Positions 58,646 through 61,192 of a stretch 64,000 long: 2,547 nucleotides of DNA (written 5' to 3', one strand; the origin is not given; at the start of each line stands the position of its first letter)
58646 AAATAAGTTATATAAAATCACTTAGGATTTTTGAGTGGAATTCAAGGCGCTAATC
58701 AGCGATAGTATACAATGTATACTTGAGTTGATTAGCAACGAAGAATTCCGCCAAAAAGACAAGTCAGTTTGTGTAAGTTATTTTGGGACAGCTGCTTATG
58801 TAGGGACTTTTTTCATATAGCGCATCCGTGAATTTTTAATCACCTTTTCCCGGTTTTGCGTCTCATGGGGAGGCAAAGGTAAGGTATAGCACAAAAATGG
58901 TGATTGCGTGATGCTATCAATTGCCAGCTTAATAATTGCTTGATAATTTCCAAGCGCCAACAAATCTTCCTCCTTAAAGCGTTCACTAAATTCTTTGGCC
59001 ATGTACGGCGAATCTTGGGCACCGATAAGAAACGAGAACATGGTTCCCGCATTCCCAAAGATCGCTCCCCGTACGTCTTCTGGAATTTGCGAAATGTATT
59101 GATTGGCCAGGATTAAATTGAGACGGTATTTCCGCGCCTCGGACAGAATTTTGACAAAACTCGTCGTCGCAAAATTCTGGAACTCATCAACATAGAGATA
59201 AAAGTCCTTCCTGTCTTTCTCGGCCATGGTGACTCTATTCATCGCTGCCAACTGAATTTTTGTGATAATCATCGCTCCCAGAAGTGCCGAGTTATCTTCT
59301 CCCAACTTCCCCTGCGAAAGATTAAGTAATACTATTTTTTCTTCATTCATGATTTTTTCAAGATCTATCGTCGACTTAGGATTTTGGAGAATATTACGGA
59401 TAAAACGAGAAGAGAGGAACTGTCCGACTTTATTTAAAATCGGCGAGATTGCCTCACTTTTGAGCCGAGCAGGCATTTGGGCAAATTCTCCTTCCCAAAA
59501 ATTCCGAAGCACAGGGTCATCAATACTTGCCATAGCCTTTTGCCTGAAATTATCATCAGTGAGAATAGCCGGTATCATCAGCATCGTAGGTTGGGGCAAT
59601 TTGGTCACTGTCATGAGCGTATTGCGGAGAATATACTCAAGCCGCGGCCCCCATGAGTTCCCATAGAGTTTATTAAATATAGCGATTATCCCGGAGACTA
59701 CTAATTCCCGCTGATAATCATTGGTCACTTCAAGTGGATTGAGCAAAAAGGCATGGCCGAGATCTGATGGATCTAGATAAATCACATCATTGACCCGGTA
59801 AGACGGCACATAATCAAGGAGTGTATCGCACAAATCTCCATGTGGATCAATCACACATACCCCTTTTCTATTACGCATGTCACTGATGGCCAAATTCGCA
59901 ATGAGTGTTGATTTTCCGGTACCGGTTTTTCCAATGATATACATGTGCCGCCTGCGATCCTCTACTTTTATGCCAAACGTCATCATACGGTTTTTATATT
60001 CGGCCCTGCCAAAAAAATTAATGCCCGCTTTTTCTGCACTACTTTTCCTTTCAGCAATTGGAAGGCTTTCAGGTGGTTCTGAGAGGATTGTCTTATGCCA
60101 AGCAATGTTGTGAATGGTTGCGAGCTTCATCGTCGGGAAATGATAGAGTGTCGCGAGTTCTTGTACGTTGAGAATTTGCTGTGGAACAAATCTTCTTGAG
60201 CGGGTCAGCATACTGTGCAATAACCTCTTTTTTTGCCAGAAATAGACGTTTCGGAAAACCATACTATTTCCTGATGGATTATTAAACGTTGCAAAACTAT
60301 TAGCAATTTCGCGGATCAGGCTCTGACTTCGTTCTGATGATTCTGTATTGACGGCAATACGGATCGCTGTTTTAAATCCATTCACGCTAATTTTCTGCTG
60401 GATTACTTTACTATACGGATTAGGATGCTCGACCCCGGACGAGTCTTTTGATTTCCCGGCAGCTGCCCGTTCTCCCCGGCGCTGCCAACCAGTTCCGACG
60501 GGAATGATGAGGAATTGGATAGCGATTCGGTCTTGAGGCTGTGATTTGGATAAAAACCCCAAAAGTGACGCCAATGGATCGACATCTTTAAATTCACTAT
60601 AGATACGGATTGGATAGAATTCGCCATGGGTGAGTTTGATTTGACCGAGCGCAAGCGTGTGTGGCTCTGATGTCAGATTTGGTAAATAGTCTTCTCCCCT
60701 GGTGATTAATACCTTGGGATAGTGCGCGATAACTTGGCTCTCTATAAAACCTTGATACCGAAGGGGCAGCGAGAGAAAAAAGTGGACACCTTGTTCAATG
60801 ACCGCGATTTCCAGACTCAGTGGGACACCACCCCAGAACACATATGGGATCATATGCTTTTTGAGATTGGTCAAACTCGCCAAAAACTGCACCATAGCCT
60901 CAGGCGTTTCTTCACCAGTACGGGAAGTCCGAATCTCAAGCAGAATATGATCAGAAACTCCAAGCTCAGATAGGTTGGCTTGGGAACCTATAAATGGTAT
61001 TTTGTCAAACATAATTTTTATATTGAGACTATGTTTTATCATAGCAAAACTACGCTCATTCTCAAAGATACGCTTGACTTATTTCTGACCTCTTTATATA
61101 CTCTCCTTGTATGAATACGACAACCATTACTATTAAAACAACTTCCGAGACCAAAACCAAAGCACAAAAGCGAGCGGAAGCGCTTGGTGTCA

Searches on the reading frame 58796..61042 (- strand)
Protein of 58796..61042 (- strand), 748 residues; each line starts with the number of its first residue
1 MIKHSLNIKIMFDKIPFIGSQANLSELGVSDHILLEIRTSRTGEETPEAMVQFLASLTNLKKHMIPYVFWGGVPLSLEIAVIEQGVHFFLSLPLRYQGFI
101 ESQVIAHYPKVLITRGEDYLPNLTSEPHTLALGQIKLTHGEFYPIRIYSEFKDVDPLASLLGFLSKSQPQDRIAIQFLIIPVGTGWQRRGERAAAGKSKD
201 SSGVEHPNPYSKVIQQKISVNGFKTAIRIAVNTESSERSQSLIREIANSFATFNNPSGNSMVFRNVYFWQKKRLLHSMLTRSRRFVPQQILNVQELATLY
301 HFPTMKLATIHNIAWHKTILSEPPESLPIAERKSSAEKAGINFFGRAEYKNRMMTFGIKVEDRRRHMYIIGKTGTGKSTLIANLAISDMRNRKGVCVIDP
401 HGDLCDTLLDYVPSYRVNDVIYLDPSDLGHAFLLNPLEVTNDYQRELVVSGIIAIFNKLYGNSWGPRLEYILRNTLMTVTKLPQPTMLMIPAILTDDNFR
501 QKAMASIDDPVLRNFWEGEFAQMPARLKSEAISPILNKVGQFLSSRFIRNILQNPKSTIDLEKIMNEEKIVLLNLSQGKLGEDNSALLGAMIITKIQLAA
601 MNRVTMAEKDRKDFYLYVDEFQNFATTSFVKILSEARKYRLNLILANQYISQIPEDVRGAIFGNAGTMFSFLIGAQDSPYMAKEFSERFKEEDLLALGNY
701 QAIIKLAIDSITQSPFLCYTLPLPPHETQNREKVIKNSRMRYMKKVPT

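Call 63: search_protein_families(library=pfam, proteins=[window:58796-61042:-], max_evalue=0.001)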
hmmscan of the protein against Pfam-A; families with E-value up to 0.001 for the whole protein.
window:58796-61042:- (748 aa): 5 families
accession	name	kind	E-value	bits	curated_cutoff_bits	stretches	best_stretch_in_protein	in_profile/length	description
PF01935.23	DUF87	-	1.5e-10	42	23.2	1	356-578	14-204/220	Helicase HerA, central domain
PF10412.15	TrwB_AAD_bind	-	2.6e-09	36.9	20.5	1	358-428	9-62/387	Type IV secretion-system coupling protein DNA-binding domain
PF12696.13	TraG-D_C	-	4.1e-06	27.2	22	1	615-691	3-81/126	TraM recognition site of TraD and TraG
PF13401.12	AAA_22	-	0.00026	21.7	27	0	363-390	4-31/130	AAA domain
PF13191.12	AAA_16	-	0.00067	20.6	32.6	0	343-405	2-63/167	AAA ATPase domain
